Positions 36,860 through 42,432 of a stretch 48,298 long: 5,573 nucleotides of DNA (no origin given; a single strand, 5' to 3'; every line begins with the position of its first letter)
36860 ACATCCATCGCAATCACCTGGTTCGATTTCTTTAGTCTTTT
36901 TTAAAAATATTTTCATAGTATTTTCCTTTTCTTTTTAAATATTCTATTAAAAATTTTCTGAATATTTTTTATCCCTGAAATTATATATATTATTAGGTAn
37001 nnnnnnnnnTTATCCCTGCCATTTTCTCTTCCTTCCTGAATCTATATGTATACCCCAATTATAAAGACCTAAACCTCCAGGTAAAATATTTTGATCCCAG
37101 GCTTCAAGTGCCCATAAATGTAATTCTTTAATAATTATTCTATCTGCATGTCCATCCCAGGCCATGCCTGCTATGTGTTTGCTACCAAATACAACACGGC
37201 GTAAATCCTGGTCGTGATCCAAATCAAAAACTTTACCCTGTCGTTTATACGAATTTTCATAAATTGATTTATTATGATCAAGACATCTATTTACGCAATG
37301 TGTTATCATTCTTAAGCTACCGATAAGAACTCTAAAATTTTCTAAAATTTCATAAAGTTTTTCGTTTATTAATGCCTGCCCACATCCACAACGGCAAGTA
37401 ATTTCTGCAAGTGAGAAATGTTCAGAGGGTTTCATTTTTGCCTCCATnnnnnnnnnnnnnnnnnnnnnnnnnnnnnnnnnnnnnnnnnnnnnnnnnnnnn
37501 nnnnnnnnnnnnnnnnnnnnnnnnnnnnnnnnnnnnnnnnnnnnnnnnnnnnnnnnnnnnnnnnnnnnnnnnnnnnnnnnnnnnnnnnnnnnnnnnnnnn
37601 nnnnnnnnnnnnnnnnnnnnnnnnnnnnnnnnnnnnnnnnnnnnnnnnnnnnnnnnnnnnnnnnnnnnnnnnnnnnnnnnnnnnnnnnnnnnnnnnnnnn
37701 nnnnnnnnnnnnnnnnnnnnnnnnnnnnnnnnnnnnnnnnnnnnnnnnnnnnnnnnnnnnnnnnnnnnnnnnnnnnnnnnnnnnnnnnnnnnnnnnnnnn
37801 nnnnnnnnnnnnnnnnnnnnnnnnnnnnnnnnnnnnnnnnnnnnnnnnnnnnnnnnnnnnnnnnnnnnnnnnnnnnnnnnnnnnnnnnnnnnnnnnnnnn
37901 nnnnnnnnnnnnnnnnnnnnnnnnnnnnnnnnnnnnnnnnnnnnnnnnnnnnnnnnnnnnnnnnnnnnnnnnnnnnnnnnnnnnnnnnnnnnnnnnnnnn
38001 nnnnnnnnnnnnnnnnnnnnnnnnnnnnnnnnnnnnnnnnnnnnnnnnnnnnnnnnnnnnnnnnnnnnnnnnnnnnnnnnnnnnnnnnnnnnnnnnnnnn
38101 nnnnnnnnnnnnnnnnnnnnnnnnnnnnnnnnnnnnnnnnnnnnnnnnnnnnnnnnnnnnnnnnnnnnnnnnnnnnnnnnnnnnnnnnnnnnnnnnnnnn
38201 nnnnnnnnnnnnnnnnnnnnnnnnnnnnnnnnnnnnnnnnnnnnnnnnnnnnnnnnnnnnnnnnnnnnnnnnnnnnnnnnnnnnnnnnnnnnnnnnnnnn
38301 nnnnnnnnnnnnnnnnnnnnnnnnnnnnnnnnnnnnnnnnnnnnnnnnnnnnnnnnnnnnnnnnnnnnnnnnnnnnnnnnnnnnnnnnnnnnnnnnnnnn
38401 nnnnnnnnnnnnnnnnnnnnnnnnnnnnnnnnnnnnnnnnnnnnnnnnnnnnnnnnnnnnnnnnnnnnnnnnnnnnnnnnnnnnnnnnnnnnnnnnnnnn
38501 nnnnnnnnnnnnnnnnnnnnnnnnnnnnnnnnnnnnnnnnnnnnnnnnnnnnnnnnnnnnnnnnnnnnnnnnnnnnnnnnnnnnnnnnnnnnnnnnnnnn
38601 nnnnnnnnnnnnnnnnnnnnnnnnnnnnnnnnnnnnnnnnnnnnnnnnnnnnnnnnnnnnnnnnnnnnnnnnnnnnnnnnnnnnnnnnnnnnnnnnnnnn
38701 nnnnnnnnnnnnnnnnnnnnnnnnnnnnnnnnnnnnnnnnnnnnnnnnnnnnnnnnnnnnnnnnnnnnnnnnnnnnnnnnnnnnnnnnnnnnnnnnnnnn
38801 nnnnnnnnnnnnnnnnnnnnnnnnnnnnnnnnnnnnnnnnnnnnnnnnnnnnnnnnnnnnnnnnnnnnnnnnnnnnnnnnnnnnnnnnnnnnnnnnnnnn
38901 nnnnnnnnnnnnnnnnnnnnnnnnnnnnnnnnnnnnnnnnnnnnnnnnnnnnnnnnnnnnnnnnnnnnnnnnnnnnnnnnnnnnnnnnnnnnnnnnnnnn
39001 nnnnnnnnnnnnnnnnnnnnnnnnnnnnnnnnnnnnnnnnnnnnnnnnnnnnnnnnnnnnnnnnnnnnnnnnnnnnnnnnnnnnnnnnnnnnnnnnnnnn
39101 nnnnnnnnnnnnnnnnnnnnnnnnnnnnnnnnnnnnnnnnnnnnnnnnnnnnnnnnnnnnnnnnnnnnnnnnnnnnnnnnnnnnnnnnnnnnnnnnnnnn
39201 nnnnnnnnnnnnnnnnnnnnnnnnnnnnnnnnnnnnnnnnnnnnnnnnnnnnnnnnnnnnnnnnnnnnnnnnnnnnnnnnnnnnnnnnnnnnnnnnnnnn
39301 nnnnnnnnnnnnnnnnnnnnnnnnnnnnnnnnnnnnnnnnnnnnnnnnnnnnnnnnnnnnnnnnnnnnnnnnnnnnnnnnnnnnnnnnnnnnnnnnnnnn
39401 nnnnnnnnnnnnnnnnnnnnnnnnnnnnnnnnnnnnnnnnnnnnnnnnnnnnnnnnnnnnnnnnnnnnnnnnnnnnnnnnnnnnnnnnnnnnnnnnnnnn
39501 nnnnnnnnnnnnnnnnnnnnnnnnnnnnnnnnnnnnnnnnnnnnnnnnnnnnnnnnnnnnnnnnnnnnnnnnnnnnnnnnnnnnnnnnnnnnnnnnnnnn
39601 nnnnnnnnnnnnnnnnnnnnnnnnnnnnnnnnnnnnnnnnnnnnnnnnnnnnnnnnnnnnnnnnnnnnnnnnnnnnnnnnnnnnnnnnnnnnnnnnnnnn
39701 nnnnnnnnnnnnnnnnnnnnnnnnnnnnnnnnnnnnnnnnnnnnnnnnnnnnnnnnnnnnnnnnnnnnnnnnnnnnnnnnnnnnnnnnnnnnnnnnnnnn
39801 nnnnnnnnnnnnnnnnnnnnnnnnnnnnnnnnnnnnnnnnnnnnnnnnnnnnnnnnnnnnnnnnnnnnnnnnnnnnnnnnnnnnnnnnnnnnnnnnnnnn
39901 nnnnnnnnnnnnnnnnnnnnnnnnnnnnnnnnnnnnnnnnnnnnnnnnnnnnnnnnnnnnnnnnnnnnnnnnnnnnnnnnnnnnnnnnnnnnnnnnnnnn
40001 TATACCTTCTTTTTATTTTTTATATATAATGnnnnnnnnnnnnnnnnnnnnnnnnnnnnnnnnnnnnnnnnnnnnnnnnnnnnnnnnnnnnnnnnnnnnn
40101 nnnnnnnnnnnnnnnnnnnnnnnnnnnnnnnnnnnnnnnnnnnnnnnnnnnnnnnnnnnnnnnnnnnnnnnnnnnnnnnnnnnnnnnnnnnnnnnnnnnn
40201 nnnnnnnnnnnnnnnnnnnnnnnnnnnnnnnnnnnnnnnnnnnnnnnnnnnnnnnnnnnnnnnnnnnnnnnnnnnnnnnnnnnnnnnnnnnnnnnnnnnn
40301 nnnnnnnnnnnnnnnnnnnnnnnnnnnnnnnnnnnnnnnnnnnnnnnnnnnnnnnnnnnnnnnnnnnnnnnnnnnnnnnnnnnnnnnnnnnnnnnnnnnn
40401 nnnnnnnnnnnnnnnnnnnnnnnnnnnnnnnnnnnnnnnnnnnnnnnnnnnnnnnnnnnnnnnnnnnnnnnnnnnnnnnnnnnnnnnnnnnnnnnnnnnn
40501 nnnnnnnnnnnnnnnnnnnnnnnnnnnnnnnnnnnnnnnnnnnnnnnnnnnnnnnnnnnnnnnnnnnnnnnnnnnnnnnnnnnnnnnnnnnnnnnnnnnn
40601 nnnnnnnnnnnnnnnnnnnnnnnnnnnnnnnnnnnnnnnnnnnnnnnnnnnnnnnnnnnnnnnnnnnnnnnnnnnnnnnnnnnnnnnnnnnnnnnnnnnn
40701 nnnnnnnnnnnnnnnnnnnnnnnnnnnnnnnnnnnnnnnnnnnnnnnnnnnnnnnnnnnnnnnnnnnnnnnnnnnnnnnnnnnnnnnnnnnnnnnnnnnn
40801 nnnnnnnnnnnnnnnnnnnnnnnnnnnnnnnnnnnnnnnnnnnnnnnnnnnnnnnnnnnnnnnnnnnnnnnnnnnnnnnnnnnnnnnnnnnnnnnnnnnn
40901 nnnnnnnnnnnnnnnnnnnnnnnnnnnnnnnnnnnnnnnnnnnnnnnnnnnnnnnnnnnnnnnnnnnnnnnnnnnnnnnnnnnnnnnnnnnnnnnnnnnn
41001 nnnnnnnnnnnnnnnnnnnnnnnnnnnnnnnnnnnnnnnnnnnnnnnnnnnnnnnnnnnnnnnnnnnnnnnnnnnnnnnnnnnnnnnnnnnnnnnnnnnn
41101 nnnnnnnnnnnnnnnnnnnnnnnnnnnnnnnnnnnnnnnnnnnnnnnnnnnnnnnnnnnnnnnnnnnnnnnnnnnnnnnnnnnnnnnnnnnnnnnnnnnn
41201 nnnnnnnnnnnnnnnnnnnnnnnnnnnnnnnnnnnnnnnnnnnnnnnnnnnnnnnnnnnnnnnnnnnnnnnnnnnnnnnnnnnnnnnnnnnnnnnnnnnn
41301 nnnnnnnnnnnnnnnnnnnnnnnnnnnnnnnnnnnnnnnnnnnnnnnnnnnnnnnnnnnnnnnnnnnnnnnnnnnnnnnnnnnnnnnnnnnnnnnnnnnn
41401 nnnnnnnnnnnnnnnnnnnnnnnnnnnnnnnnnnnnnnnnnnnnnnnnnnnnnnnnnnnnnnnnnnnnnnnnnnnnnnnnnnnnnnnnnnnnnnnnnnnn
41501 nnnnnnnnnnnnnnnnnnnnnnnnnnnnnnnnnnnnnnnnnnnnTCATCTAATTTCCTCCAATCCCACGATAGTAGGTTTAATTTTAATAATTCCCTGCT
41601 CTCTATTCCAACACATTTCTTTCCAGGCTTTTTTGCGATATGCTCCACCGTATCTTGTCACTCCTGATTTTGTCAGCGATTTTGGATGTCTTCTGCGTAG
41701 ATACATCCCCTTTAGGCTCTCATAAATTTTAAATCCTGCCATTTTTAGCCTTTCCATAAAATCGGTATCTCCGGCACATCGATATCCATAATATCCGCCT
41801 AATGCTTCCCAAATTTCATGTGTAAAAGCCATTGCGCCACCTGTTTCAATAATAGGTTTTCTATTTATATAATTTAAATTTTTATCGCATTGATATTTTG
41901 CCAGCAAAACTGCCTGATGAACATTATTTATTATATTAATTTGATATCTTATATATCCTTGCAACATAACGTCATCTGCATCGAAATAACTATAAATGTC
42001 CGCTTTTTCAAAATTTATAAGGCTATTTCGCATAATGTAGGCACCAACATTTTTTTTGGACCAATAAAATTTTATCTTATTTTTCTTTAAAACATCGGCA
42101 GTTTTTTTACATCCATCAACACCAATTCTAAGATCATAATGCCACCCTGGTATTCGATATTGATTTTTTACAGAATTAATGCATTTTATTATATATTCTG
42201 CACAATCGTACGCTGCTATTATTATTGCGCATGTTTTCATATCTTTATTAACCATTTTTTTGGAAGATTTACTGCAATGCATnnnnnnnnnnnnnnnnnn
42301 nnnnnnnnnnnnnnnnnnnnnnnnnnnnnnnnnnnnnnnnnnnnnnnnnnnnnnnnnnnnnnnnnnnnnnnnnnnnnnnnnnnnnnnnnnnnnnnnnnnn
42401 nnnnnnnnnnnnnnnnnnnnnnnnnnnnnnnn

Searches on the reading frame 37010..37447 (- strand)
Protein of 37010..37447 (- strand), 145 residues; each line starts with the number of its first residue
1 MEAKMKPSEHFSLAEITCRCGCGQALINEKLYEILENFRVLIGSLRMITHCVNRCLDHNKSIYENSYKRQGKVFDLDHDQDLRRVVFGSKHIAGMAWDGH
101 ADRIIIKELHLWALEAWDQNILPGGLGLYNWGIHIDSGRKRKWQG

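Call 10: search_protein_families(library=phrogs, proteins=[window:37010-37447:-], max_evalue=0.001)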
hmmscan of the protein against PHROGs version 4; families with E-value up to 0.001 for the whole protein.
window:37010-37447:- (145 aa): 1 family
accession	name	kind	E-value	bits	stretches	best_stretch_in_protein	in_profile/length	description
phrog_894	-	lysis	1.8e-11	44.6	1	4-140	43-164/389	endolysin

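Call 11: search_protein_families(library=pfam, proteins=[window:37010-37447:-], max_evalue=0.01)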
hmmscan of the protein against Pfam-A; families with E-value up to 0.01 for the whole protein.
window:37010-37447:- (145 aa): 1 family
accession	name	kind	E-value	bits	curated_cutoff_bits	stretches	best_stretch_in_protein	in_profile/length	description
PF05951.18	Peptidase_M15_2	-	0.0061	16.7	27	0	84-143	95-153/153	Bacterial protein of unknown function (DUF882)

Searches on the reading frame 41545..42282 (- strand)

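Call 10: search_protein_families(library=phrogs, proteins=[window:41545-42282:-], max_evalue=0.001)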
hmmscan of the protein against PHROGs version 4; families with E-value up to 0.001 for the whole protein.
window:41545-42282:- (245 aa): 0 families

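Call 11: search_protein_families(library=pfam, proteins=[window:41545-42282:-], max_evalue=0.01)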
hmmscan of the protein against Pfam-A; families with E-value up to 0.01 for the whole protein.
window:41545-42282:- (245 aa): 2 families
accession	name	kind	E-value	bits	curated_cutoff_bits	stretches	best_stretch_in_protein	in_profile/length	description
PF00535.33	Glycos_transf_2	-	8.8e-11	42.5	23.3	1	20-157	2-132/168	Glycosyl transferase family 2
PF13641.12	Glyco_tranf_2_3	-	0.00023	21.7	27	0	18-120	3-112/230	Glycosyltransferase like family 2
